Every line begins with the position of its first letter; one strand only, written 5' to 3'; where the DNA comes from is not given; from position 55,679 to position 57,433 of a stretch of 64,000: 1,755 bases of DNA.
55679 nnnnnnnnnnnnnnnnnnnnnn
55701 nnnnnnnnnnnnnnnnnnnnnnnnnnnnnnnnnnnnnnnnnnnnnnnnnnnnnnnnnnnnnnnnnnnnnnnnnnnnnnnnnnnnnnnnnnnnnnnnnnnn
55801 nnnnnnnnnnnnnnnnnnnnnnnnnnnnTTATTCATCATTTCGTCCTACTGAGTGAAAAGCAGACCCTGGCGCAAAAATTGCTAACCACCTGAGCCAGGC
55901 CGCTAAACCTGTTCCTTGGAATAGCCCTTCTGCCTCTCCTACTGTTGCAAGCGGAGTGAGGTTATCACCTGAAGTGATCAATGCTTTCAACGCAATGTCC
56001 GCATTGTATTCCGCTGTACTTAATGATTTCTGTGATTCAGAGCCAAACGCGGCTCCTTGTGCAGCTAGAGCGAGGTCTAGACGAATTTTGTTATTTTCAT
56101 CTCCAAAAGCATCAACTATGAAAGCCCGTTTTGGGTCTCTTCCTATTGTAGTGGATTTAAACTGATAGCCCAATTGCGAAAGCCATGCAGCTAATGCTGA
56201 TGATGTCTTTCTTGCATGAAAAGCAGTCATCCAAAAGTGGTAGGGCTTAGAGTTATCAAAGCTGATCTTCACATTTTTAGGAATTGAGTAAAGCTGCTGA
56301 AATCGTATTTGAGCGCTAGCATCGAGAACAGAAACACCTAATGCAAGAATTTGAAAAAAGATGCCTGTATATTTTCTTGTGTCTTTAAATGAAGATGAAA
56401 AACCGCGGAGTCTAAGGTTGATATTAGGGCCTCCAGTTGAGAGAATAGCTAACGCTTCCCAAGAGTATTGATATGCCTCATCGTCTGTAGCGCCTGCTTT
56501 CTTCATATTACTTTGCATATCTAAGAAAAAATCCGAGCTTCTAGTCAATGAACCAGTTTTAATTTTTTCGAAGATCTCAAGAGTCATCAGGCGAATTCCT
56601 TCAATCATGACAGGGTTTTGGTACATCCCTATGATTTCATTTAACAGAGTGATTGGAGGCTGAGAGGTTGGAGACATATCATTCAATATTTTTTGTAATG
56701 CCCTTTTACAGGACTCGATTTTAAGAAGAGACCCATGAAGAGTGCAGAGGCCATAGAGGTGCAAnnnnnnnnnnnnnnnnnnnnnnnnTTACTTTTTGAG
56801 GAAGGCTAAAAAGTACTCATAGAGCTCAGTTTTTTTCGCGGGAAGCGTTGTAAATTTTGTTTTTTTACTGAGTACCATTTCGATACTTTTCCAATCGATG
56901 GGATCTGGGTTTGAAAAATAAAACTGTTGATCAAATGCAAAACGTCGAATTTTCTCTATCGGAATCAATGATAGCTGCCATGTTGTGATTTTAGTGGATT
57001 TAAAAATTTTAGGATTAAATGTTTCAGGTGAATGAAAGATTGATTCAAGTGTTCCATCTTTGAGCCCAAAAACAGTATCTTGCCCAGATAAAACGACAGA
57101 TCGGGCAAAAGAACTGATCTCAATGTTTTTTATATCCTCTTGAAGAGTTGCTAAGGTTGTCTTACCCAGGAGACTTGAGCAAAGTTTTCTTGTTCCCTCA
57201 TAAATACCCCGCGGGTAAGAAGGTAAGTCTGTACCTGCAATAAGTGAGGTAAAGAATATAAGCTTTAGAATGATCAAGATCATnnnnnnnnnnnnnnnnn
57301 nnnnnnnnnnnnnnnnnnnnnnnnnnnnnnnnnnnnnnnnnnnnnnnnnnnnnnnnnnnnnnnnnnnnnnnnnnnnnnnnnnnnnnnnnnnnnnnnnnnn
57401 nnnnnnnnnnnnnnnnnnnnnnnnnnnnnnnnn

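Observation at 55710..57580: Second cassette: repeat copies R4 and R5 flank a two-gene minus-strand operon (secreted protein plus 311-aa unknown)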

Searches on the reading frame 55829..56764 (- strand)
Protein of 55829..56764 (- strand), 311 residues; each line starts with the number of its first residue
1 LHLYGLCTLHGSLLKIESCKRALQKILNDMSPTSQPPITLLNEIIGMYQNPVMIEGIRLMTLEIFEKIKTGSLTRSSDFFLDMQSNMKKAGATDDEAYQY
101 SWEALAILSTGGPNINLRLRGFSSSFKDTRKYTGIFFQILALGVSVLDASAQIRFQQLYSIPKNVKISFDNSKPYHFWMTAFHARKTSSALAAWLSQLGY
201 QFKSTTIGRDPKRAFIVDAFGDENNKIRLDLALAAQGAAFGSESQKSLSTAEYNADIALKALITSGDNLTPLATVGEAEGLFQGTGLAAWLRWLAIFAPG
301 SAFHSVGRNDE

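Call 15: search_protein_families(library=ncbifam, proteins=[window:55829-56764:-], max_evalue=0.1)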
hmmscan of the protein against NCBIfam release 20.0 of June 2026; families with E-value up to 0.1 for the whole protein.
window:55829-56764:- (311 aa): 0 families

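Call 16: search_protein_families(library=pfam, proteins=[window:55829-56764:-], max_evalue=0.1)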
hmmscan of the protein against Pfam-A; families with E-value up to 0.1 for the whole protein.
window:55829-56764:- (311 aa): 0 families

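Call 17: find_homologous_proteins(query=window:55829-56764:-)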
Query window:55829-56764:- (311 aa): 1 proteins with E <= 0.001 among 8000 candidates.
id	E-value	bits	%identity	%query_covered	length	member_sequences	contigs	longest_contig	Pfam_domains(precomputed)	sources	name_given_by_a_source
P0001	3.7e-170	583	100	85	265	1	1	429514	-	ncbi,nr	ncbi:MAG: hypothetical protein KA715_13745 [Xanthomonadaceae bacterium]|nr:hypothetical protein [Xan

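Call 25: find_encoding_contigs(protein=P0001, flank=10000, max_places=5)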
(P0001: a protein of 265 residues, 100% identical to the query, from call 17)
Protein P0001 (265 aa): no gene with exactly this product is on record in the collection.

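Call 50: search_protein_families(library=padloc, proteins=[window:55829-56764:-], max_evalue=0.01)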
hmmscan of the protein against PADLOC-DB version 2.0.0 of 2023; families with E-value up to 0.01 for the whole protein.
window:55829-56764:- (311 aa): 0 families

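Call 51: search_protein_families(library=phrogs, proteins=[window:55829-56764:-], max_evalue=0.01)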
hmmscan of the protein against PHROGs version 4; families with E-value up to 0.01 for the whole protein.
window:55829-56764:- (311 aa): 0 families

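Call 59: predict_structure(protein=window:55829-56764:-)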
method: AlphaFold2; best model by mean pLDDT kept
length: 311 residues; sequences in the alignment: 1
mean_pLDDT: 38.4   pTM: 0.31
mean pLDDT of the five models: 38.4, 37.6, 35.9, 34.8, 33.0
residues with pLDDT >= 90: 0; 70-90: 4; 50-70: 46; < 50: 261
segments of 3 or more residues with pLDDT < 50: 1-16, 29-49, 67-69, 74-77, 106-311
pLDDT, mean of each block of 10 residues (from residue 1): 38 45 50 41 43 51 50 51 66 59 49 32 30 30 25 24 28 31 29 38 32 31 38 37 35 37 34 34 37 35 33 30
secondary structure, 60 per line:
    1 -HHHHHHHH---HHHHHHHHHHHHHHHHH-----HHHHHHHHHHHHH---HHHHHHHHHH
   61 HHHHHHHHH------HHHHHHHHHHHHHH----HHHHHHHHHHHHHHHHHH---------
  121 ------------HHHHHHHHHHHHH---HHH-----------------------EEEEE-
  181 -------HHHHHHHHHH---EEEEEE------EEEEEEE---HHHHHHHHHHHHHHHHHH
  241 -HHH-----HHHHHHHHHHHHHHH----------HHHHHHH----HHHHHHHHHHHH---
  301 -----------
elements in order: H2-9 H13-29 H35-47 H51-69 H76-89 H94-111 H133-145 E175-179 H188-197 E201-206 E213-219 H223-240 H250-264 H275-281 H286-297

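Call 60: search_protein_representatives(protein=window:55829-56764:-)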
Query: 311 residues. Proteins with E-value up to 0.001 (for the whole library): 404; up to 1e-10: 302; up to 1e-30: 52. The best 150 are listed.
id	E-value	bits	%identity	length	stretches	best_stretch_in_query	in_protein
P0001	1.2e-170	582.7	100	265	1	47-311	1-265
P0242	1.8e-60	221.0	41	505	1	3-305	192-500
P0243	3.0e-56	207.2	44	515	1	4-306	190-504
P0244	1.6e-48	181.8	38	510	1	3-307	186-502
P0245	3.1e-47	177.6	40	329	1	7-300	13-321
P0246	7.0e-46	173.1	35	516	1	3-303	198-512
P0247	5.7e-44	166.9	40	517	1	6-303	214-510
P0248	9.2e-44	166.2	38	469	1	3-304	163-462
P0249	1.3e-43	165.7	36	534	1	4-304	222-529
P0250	1.9e-42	161.8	39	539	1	3-300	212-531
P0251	2.4e-41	158.2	40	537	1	55-302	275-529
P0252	5.5e-41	157.1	38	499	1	61-304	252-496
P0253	1.4e-40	155.7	34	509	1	17-305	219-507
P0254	7.2e-40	153.4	34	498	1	2-300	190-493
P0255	8.5e-40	153.2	37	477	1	13-304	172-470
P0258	4.0e-39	151.0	34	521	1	6-302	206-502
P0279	5.9e-33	130.7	35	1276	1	4-304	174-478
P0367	5.0e-22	94.8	43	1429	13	66-96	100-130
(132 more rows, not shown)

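Call 64: search_protein_families(library=pfam, proteins=[P0242, P0243, P0244, P0246, P0247, P0249, P0250, P0279, P0367], max_evalue=0.01)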
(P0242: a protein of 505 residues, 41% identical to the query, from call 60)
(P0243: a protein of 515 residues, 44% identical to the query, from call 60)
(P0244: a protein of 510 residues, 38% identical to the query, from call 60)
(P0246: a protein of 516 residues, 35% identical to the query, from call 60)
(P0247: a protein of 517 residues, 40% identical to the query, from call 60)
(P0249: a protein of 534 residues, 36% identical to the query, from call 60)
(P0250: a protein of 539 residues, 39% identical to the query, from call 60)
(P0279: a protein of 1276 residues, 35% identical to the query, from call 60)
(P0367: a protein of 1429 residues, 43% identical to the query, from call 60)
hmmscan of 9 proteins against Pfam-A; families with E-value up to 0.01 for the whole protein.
P0242 (505 aa): 0 families

P0243 (515 aa): 0 families

P0244 (510 aa): 0 families

P0246 (516 aa): 0 families

P0247 (517 aa): 0 families

P0249 (534 aa): 0 families

P0250 (539 aa): 0 families

P0279 (1276 aa): 11 families
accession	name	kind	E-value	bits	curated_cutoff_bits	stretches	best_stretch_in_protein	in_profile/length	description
PF13646.12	HEAT_2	-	2.2e-62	207.8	27.7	6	717-796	2-83/88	HEAT repeats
PF02985.28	HEAT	-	2.8e-31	105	23.5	0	902-926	2-26/31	HEAT repeat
PF13513.12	HEAT_EZ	-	1.6e-11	44.9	27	0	715-735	29-49/55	HEAT-like repeat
PF12717.13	Cnd1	-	4e-08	33.9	26.4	0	713-776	20-89/162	non-SMC mitotic condensation complex subunit 1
PF00514.29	Arm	-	8.1e-08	32.5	20.6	0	808-828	13-33/41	Armadillo/beta-catenin-like repeat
PF01602.26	Adaptin_N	-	3.8e-05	22.9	37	0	715-772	80-141/524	Adaptin N terminal region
PF12348.14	CLASP_N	-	0.00035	20.6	27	0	706-733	168-195/227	CLASP N terminal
PF22646.2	PPP2R1A-like_HEAT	-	0.0004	21.2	27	0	933-954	9-30/78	PPP2R1A-like HEAT repeat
PF12755.13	Vac14_Fab1_bd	-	0.00044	21.3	22.1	0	714-748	27-61/97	Vacuolar 14 Fab1-binding region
PF16416.11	GUN4_N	-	0.0014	18.9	24.3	0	588-621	13-46/83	ARM-like repeat domain, GUN4-N terminal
PF03130.22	HEAT_PBS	-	0.0023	18.8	20.9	0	801-817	9-26/27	PBS lyase HEAT-like repeat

P0367 (1429 aa): 3 families
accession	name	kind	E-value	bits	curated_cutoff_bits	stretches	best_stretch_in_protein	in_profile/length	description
PF01826.23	TIL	-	6.6e-50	167.5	24.5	13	1305-1357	1-55/55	Trypsin Inhibitor like cysteine rich domain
PF21416.2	VP1-like_C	-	1.7e-13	51.3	27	0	873-900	99-124/135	Inner layer core protein VP1-like, C-terminal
PF04074.18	DUF386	-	5.2e-06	27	26.5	0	1264-1294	30-60/145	YhcH/YjgK/YiaL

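Call 65: list_cluster_members(proteins=[P0242, P0243, P0244, P0245, P0246, P0247, P0248, P0249, P0250, P0253])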
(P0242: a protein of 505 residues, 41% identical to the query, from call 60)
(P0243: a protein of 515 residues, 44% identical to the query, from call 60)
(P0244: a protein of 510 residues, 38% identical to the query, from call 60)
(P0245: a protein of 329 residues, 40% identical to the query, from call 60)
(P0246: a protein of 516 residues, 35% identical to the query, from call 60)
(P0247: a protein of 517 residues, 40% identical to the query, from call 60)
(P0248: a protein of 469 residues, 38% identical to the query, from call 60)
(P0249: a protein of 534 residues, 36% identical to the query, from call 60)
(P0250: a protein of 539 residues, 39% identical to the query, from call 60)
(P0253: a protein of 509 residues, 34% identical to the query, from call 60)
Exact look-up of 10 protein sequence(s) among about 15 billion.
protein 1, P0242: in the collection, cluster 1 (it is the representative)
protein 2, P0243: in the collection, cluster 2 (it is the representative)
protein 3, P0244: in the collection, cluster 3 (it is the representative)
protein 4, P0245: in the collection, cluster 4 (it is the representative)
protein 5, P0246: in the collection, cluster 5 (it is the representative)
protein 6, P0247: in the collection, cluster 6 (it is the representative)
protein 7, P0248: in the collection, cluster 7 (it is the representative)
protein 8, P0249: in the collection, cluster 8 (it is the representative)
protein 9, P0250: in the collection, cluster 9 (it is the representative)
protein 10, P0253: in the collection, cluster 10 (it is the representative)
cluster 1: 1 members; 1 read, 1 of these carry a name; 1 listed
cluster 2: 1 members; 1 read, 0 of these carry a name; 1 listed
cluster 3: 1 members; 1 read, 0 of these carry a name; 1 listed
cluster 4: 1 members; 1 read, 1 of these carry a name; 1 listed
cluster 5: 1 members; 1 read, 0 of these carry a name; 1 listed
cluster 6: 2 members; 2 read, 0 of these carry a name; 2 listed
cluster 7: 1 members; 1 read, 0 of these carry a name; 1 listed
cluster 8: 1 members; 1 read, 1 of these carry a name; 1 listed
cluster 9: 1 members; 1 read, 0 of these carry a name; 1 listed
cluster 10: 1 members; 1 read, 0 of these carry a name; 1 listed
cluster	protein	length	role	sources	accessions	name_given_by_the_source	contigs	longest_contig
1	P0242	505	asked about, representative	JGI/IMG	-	hypothetical protein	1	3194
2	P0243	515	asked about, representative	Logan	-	-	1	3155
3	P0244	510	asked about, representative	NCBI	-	-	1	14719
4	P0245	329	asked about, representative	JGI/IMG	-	hypothetical protein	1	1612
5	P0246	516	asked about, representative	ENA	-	-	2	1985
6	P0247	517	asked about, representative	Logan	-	-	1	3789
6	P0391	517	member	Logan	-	-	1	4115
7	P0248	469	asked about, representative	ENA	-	-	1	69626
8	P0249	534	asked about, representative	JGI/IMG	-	hypothetical protein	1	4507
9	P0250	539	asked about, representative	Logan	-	-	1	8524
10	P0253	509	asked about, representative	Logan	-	-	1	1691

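Call 66: find_encoding_contigs(protein=P0248, flank=6000, max_places=2)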
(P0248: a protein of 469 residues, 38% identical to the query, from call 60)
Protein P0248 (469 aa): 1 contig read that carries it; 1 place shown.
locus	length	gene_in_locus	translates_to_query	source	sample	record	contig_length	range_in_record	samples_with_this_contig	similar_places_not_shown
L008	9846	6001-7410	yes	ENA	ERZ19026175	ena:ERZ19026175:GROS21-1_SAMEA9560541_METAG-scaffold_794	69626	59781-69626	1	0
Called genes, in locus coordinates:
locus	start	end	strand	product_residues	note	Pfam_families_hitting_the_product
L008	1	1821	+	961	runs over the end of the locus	PF00580:UvrD-helicase, PF01443:Viral_helicase1 (faint), PF13245:AAA_19, PF13361:UvrD_C, PF13538:UvrD_C_2 (faint), PF12705:PDDEXK_1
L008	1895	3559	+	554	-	PF02518:HATPase_c, PF13589:HATPase_c_3, PF09239:Topo-VIb_trans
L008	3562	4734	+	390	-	PF04406:TP6A_N, PF21180:TOP6A-Spo11_Toprim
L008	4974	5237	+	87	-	-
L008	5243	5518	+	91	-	PF05016:ParE_toxin (weak)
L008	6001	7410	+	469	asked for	-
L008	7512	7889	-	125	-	-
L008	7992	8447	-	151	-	PF00254:FKBP_C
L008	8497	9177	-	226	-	PF18306:LDcluster4, PF03641:Lysine_decarbox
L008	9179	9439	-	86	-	-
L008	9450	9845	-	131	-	?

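Call 67: find_encoding_contigs(protein=P0244, flank=6000, max_places=2)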
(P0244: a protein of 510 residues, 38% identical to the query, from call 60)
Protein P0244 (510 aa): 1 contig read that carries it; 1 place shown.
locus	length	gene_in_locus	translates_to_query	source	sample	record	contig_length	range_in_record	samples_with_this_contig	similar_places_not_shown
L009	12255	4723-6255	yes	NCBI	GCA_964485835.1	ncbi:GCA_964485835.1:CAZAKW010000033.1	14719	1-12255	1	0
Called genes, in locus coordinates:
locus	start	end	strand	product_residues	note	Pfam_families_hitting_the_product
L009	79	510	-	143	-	-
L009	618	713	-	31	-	-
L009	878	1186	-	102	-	PF21716:dnstrm_HI1420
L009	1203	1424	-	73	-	-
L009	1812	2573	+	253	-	PF14394:DUF4423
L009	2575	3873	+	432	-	-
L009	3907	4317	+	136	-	-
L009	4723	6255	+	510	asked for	-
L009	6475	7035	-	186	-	PF02632:BioY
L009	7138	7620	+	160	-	PF22381:Staph_reg_Sar_Rot (weak), PF13463:HTH_27 (weak)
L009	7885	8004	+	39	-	-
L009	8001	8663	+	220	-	PF01569:PAP2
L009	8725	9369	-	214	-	PF02798:GST_N (weak), PF13409:GST_N_2, PF13417:GST_N_3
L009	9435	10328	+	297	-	PF05430:Methyltransf_30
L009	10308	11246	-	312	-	PF00126:HTH_1, PF03466:LysR_substrate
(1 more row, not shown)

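Call 79: search_protein_families(library=ncbifam, proteins=[P0242, P0244, P0248, P0249, P0258], max_evalue=0.05)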
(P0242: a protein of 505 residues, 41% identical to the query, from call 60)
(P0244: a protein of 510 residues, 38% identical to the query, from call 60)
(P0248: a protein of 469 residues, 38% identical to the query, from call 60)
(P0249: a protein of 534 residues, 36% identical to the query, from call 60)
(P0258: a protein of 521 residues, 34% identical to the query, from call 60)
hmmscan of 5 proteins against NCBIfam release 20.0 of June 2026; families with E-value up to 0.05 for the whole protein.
P0242 (505 aa): 1 family
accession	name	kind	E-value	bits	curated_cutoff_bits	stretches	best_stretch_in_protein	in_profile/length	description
NF005749.0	PRK07573.1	subfamily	0.013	14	866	1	383-420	48-84/641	fumarate reductase/succinate dehydrogenase flavoprotein subunit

P0244 (510 aa): 1 family
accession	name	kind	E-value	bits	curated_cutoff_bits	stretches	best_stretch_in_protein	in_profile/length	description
NF011295.0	PRK14708.1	subfamily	0.019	13.1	1384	1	296-416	56-178/888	flagellin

P0248 (469 aa): 1 family
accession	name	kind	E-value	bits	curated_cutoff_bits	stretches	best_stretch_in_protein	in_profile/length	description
TIGR02317.1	prpB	equivalog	0.033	13.4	354.4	0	152-239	30-111/285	methylisocitrate lyase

P0249 (534 aa): 0 families

P0258 (521 aa): 0 families

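Call 81: find_encoding_contigs(protein=P0242, flank=5000, max_places=2)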
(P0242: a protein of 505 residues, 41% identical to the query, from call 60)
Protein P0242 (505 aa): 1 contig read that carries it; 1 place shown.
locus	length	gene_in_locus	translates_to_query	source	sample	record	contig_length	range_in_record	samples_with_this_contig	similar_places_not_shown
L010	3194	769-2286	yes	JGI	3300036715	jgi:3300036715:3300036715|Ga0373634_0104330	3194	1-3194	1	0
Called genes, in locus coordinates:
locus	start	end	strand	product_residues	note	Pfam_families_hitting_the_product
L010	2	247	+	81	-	?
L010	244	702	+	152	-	PF00583:Acetyltransf_1, PF13673:Acetyltransf_10, PF13508:Acetyltransf_7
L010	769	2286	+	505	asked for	-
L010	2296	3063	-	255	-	PF00005:ABC_tran, PF13304:AAA_21 (faint)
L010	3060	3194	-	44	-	?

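Call 82: find_encoding_contigs(protein=P0250, flank=8000, max_places=2)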
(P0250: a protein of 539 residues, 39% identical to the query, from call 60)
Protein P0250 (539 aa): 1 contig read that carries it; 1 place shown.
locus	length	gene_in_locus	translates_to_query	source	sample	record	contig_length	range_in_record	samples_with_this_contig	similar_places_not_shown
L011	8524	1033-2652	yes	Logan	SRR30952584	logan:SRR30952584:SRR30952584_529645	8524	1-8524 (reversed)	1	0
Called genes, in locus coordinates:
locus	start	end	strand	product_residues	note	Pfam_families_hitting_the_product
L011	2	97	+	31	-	?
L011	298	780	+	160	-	-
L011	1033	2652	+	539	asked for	-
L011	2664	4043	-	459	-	PF00202:Aminotran_3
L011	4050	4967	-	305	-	-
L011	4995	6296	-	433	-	PF07690:MFS_1, PF00083:Sugar_tr, PF07690:MFS_1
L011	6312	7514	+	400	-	PF00108:Thiolase_N, PF00109:ketoacyl-synt (weak), PF02803:Thiolase_C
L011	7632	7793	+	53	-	-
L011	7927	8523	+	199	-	?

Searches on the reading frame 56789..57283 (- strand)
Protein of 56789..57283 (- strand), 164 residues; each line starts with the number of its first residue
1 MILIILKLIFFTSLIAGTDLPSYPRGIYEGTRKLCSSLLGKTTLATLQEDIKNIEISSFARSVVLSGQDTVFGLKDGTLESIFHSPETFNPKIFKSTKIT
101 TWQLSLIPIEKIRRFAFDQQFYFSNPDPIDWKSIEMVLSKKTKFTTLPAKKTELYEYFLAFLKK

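Call 15: search_protein_families(library=ncbifam, proteins=[window:56789-57283:-], max_evalue=0.1)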
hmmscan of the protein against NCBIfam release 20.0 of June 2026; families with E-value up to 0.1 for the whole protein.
window:56789-57283:- (164 aa): 0 families

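Call 16: search_protein_families(library=pfam, proteins=[window:56789-57283:-], max_evalue=0.1)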
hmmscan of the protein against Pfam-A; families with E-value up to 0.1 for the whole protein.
window:56789-57283:- (164 aa): 0 families

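Call 32: find_encoding_contigs(protein=window:56789-57283:-, flank=10000, max_places=5)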
Protein window:56789-57283:- (164 aa): no gene with exactly this product is on record in the collection.
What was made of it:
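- Tried and rejected: The MAG itself is not on record for contig look-ups (calls 25, 32), so I could not read beyond the window.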

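Call 50: search_protein_families(library=padloc, proteins=[window:56789-57283:-], max_evalue=0.01)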
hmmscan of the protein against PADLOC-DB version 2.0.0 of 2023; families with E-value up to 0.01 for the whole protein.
window:56789-57283:- (164 aa): 0 families

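Call 51: search_protein_families(library=phrogs, proteins=[window:56789-57283:-], max_evalue=0.01)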
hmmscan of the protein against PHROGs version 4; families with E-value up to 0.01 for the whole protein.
window:56789-57283:- (164 aa): 0 families

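Call 57: predict_structure(protein=window:56789-57283:-)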
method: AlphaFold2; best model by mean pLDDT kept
length: 164 residues; sequences in the alignment: 1
mean_pLDDT: 40.7   pTM: 0.23
mean pLDDT of the five models: 40.7, 36.3, 34.3, 32.8, 30.0
residues with pLDDT >= 90: 0; 70-90: 0; 50-70: 31; < 50: 133
segments of 3 or more residues with pLDDT < 50: 1-48, 50-130, 161-164
pLDDT, mean of each block of 10 residues (from residue 1): 35 30 37 47 47 39 33 28 31 31 38 46 39 57 57 53 45
secondary structure, 60 per line:
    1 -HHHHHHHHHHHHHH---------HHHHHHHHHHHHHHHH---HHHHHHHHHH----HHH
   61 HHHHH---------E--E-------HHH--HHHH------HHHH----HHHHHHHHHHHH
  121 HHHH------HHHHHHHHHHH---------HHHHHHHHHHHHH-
elements in order: H2-15 H25-40 H44-53 H58-65 H91-94 H101-104 H109-124 H131-141 H151-163
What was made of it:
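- Tried and rejected: AlphaFold2 single-sequence models of the 311-aa and 164-aa ORFs were unusable (pLDDT 38.4 and 40.7; calls 57, 59).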
